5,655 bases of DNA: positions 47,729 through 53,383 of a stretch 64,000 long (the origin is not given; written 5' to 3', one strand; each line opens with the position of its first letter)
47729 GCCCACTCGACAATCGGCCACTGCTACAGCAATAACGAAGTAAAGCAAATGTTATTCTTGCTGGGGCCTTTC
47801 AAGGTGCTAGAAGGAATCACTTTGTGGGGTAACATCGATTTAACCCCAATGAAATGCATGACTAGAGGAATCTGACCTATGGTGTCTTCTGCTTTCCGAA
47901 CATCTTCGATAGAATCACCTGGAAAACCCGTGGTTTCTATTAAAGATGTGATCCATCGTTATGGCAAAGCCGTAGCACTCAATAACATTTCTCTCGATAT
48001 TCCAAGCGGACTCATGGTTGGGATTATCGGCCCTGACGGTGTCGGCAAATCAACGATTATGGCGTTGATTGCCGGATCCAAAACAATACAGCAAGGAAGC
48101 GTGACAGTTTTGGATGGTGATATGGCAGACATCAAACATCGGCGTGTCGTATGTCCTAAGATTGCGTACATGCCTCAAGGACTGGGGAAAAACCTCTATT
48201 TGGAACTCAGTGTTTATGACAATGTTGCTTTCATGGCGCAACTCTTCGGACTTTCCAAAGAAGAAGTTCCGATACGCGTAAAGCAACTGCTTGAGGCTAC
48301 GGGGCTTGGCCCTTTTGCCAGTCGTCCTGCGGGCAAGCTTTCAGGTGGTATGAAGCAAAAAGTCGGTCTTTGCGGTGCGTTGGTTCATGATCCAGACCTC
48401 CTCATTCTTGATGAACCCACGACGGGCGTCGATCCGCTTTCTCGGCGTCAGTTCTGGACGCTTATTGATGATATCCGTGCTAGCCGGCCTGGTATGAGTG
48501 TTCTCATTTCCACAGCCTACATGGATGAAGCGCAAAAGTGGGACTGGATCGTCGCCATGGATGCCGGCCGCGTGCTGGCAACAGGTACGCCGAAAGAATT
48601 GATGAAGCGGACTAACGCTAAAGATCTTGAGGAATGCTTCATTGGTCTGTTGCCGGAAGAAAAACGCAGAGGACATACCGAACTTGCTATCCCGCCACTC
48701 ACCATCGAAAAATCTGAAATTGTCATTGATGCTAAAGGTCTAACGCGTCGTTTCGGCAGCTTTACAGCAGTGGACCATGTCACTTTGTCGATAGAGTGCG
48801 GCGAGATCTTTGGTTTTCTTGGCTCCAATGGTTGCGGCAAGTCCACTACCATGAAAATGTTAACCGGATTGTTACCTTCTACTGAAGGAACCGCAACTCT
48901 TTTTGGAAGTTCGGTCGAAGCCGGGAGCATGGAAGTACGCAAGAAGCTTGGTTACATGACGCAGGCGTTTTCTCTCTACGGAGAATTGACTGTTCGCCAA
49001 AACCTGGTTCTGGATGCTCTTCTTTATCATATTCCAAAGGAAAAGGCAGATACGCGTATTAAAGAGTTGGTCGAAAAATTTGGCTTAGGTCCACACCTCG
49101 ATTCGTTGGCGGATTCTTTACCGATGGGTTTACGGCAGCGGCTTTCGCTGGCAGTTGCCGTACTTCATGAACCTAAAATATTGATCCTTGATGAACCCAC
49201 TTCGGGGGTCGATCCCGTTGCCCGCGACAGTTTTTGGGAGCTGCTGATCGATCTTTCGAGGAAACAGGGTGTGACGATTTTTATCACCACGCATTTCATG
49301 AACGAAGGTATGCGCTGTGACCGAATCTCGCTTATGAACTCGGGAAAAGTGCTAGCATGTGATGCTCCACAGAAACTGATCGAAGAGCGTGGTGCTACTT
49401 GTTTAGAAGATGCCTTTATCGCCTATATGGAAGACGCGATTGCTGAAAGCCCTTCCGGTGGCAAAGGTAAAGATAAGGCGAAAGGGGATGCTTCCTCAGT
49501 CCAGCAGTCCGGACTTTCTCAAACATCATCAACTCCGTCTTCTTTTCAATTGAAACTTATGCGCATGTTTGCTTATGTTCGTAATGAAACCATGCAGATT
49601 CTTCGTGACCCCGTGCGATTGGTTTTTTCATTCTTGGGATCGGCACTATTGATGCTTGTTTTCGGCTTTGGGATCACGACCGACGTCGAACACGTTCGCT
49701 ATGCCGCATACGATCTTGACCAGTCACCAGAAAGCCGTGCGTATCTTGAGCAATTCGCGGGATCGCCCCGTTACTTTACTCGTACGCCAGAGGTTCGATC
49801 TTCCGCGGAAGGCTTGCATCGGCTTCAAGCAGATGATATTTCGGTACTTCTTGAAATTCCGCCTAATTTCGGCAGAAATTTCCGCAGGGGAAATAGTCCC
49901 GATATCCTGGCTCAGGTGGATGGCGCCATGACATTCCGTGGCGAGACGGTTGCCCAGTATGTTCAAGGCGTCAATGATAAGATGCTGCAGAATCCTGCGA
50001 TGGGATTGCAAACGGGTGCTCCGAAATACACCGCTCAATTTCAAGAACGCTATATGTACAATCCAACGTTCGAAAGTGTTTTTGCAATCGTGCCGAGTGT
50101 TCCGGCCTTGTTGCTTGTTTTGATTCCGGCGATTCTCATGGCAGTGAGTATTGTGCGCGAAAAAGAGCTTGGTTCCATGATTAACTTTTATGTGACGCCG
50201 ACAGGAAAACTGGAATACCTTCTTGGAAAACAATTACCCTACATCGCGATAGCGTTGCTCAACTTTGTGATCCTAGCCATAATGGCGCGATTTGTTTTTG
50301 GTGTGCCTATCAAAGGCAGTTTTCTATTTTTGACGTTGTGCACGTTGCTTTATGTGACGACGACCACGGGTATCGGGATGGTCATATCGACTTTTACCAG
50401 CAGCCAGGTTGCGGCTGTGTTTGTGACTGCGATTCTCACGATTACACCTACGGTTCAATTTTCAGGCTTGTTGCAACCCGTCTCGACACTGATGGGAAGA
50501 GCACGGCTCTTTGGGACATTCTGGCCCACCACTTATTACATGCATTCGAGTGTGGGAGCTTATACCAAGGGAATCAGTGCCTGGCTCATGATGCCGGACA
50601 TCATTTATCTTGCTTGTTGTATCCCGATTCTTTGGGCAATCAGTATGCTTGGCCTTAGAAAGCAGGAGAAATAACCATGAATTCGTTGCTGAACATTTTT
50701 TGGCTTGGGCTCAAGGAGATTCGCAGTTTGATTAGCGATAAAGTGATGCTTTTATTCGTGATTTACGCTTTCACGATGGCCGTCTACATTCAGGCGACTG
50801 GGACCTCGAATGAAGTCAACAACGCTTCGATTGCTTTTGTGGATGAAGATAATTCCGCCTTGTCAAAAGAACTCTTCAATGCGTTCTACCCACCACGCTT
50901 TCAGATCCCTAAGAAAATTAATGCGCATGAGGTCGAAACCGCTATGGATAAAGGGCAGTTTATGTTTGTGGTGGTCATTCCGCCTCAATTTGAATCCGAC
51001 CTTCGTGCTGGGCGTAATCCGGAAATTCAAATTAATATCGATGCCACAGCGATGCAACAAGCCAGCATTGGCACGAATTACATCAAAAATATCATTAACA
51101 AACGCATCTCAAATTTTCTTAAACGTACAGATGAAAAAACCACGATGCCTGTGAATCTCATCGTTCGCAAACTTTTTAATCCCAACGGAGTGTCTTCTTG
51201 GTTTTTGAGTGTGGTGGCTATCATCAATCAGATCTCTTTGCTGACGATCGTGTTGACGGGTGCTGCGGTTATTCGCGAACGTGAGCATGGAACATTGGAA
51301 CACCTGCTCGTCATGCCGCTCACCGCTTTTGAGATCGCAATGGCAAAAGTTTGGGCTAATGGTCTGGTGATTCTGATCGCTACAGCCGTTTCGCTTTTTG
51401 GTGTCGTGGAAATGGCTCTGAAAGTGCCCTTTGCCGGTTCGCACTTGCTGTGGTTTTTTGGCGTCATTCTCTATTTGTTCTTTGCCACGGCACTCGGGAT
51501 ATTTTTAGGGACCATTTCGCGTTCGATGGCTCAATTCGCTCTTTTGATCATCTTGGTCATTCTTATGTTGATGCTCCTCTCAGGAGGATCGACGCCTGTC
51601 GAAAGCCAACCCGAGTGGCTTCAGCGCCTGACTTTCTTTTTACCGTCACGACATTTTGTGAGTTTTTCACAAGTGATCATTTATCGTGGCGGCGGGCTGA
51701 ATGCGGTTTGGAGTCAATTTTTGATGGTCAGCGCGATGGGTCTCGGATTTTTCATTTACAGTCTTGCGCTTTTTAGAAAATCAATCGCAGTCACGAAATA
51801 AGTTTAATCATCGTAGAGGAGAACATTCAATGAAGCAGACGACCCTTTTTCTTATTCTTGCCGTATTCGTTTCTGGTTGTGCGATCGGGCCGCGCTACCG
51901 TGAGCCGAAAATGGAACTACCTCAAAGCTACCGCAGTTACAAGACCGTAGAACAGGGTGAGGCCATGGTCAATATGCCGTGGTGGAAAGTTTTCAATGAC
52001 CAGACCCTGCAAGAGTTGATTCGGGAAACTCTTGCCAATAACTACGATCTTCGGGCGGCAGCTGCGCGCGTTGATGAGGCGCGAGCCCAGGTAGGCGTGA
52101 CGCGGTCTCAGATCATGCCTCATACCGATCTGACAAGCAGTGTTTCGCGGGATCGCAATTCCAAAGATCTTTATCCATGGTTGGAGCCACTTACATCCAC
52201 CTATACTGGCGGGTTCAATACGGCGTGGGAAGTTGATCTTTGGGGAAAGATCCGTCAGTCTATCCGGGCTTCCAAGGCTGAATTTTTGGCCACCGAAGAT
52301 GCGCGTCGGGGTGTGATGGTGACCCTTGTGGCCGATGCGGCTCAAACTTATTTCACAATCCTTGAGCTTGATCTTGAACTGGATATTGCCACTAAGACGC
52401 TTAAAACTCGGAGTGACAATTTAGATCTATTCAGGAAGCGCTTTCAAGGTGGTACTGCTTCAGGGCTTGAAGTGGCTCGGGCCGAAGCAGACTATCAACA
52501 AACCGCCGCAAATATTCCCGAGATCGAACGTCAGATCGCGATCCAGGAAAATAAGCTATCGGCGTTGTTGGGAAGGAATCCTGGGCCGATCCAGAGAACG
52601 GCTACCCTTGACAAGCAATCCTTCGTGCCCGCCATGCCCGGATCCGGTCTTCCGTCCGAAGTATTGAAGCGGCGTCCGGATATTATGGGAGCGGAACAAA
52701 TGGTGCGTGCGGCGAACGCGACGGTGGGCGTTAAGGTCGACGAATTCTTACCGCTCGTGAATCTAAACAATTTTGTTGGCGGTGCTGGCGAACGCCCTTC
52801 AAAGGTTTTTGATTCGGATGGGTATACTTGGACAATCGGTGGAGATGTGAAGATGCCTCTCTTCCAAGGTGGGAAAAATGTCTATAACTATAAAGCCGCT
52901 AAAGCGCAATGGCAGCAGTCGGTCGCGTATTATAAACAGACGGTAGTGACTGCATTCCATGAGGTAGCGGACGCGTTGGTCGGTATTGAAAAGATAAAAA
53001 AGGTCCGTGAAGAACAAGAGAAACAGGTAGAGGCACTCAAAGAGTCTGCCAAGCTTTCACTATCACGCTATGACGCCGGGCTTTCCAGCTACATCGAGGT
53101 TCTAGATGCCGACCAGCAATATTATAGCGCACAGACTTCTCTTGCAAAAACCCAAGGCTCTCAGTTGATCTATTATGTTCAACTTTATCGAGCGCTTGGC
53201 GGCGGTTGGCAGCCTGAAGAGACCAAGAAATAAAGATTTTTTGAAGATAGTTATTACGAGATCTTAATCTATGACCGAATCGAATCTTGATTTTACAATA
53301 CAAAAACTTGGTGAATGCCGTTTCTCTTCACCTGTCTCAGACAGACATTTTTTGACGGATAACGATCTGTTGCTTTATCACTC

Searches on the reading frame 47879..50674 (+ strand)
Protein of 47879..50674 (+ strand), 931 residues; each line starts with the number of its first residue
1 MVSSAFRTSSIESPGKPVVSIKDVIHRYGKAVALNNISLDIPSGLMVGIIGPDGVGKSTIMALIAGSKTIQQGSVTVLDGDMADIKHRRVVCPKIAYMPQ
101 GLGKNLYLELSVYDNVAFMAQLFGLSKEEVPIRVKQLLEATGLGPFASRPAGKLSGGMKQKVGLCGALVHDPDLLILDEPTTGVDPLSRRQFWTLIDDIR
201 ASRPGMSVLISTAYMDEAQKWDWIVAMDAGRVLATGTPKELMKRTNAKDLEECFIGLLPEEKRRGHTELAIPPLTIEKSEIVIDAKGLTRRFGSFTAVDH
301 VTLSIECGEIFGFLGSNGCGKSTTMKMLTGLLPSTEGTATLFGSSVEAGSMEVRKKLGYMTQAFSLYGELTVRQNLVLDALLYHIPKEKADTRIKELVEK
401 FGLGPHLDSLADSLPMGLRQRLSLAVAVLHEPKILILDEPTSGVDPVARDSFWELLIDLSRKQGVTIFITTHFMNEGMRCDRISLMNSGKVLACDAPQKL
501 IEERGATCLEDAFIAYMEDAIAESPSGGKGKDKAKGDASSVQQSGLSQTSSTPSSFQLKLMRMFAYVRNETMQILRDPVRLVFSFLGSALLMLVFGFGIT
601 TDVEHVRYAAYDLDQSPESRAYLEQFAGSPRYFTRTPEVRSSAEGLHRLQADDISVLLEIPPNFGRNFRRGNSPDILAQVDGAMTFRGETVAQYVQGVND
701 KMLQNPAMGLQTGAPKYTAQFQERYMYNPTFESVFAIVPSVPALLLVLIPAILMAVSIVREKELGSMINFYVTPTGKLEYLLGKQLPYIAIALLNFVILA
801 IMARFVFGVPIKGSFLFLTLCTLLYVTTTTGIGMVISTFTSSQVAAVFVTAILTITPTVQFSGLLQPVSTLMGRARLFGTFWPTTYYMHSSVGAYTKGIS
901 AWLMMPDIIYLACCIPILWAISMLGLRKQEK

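Call 52: search_protein_families(library=pfam, proteins=[window:47879-50674:+], max_evalue=0.001)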
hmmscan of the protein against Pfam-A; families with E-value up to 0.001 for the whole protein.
window:47879-50674:+ (931 aa): 7 families
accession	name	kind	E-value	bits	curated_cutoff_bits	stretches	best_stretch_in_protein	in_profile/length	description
PF00005.33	ABC_tran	-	5.4e-60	202.4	25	2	299-442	2-137/137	ABC transporter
PF12698.13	ABC2_membrane_3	-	4.5e-38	131.7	31.6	1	582-923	9-346/347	ABC-2 family transporter protein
PF13304.12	AAA_21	-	5e-17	63.3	27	2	412-472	236-298/304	AAA domain, putative AbiEii toxin, Type IV TA system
PF01061.29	ABC2_membrane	-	1.6e-14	54.4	26.9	1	743-891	56-206/211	ABC-2 type transporter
PF12679.13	ABC2_membrane_2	-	2e-10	40.8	27.2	1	687-866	72-204/283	ABC-2 family transporter protein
PF13175.12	AAA_15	-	0.00012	22.3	32.1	0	35-64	15-43/374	AAA ATPase domain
PF13401.12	AAA_22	-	0.00028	21.6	27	0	315-467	12-118/130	AAA domain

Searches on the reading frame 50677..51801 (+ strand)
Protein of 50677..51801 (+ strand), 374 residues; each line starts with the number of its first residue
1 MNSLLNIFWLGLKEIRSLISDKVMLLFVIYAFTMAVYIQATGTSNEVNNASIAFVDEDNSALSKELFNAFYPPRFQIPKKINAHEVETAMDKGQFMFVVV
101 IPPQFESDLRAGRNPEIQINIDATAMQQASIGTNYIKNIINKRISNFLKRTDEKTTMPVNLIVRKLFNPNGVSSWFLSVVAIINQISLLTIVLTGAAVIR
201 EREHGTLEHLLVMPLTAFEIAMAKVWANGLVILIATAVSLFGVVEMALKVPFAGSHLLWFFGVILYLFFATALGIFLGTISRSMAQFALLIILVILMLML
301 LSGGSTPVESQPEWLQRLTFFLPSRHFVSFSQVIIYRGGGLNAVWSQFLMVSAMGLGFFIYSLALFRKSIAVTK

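Call 7: search_protein_families(library=pfam, proteins=[window:50677-51801:+], max_evalue=0.001)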
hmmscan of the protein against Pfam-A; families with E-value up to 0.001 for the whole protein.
window:50677-51801:+ (374 aa): 3 families
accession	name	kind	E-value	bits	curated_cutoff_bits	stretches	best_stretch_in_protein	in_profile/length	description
PF12698.13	ABC2_membrane_3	-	4.5e-41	141.5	31.6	1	24-362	7-345/347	ABC-2 family transporter protein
PF01061.29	ABC2_membrane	-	1.2e-21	77.7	26.9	1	179-335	52-210/211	ABC-2 type transporter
PF12679.13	ABC2_membrane_2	-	5.1e-19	69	27.2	1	12-368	5-280/283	ABC-2 family transporter protein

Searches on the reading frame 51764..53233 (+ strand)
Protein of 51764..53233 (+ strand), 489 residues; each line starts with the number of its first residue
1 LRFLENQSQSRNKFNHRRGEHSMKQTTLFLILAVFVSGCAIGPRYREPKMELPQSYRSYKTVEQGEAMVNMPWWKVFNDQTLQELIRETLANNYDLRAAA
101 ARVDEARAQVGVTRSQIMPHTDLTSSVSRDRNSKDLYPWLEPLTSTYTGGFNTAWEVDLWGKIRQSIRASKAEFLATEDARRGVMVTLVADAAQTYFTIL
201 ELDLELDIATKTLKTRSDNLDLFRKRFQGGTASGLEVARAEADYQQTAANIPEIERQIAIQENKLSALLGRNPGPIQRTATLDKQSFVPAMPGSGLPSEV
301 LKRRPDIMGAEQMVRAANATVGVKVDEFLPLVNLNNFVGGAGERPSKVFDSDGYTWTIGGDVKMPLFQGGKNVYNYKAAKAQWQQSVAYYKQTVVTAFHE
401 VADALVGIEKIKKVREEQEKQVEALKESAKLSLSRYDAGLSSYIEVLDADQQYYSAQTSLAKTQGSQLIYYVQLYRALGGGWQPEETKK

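Call 52: search_protein_families(library=pfam, proteins=[window:51764-53233:+], max_evalue=0.001)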
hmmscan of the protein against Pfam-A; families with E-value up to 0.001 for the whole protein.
window:51764-53233:+ (489 aa): 1 family
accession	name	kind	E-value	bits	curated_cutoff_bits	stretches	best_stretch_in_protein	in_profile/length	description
PF02321.23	OEP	-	3.5e-55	187.2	22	2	297-479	5-187/187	Outer membrane efflux protein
